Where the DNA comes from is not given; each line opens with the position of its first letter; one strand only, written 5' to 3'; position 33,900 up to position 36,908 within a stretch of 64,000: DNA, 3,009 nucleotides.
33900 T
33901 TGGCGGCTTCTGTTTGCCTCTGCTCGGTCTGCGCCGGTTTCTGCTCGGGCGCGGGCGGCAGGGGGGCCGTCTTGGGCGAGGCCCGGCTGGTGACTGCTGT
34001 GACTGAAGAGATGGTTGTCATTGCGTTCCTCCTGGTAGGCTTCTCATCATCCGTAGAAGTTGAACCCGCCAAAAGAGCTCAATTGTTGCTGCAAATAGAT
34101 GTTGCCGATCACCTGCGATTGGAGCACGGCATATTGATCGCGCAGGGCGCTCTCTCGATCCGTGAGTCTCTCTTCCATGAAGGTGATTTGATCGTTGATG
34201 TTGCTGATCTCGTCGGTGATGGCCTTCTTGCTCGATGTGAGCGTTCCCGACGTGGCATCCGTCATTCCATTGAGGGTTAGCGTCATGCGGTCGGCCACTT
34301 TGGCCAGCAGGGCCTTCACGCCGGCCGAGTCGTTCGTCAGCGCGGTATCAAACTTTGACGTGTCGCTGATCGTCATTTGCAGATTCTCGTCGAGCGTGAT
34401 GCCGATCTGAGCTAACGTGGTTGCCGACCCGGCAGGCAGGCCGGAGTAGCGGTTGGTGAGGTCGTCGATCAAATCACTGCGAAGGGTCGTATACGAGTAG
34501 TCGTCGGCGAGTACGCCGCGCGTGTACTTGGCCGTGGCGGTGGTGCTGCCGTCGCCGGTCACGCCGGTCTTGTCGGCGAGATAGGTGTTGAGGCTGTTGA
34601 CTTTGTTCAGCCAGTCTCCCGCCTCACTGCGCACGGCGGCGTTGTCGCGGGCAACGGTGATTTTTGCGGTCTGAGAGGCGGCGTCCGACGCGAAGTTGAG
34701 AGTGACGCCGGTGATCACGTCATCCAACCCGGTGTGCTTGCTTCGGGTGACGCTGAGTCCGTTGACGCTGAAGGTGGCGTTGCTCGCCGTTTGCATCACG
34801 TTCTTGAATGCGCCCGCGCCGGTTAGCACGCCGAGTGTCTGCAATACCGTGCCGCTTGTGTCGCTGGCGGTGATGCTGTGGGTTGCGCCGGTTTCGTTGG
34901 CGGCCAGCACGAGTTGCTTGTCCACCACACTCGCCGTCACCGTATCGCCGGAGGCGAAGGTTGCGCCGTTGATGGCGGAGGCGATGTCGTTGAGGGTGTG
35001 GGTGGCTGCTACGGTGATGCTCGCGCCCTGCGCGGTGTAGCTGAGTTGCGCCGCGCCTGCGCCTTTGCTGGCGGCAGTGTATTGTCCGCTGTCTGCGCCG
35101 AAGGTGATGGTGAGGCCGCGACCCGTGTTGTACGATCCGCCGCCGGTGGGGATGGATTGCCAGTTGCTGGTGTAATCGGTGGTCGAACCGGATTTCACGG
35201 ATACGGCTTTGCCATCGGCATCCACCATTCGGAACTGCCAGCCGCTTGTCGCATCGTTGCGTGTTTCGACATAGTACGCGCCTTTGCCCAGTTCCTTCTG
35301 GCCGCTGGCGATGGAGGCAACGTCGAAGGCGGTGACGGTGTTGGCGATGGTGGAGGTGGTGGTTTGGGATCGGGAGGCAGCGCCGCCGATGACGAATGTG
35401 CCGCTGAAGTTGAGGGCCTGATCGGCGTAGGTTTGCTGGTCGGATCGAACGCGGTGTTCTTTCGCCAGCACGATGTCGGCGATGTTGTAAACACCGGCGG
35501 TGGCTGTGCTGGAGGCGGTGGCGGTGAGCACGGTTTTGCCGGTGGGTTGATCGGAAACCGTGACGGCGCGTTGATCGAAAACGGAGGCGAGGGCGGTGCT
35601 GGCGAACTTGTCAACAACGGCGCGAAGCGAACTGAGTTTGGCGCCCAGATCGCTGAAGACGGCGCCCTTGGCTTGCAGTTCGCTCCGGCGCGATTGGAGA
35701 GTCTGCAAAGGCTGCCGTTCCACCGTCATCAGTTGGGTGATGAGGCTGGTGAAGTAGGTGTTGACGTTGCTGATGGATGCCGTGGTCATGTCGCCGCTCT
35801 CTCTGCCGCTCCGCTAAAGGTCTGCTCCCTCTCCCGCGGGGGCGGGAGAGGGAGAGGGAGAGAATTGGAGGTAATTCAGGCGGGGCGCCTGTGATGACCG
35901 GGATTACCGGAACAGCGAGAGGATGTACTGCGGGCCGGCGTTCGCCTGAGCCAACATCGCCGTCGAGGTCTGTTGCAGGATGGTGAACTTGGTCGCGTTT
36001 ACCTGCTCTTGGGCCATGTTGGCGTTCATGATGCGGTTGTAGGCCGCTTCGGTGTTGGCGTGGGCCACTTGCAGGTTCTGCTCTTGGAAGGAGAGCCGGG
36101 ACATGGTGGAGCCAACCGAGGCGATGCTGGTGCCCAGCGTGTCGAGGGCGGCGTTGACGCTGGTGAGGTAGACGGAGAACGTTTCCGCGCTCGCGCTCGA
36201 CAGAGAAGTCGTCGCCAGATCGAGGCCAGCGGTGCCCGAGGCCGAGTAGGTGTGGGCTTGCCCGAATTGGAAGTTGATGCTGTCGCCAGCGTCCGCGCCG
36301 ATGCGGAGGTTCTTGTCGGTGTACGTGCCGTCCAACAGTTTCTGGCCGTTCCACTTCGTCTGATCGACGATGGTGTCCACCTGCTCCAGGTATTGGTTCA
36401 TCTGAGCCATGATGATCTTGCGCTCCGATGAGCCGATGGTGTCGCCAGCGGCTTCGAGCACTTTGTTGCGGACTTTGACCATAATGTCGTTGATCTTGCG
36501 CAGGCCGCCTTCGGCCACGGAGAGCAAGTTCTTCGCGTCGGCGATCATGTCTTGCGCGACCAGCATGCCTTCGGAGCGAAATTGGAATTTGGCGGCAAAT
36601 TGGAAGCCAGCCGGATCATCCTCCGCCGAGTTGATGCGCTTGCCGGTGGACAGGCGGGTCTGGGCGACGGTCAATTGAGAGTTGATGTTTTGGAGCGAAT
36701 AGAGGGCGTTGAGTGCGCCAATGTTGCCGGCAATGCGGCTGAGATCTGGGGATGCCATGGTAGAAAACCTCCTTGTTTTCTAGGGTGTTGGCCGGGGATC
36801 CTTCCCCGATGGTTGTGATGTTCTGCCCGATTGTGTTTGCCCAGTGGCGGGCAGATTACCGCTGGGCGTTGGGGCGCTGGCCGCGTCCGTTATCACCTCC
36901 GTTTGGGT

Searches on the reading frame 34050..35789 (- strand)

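Call 17: search_protein_families(library=pfam, proteins=[window:34050-35789:-], max_evalue=0.001)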
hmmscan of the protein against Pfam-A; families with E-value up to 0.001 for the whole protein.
window:34050-35789:- (580 aa): 2 families
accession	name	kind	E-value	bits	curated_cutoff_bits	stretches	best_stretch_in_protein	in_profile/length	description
PF07195.17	FliD_C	-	6.3e-33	114.6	25.4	1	335-558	1-229/236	Flagellar hook-associated protein 2 C-terminus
PF02465.23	FliD_N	-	3e-14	53.9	24.8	1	14-110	6-95/97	Flagellar hook-associated protein 2 N-terminus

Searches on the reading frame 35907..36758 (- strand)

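Call 17: search_protein_families(library=pfam, proteins=[window:35907-36758:-], max_evalue=0.001)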
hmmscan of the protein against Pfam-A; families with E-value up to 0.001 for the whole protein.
window:35907-36758:- (284 aa): 2 families
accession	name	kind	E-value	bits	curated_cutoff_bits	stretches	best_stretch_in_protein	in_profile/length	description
PF00669.25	Flagellin_N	-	6.1e-29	101.3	26.6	1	11-147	3-139/139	Bacterial flagellin N-terminal helical region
PF00700.27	Flagellin_C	-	2.6e-15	57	23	1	199-283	2-86/86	Bacterial flagellin C-terminal helical region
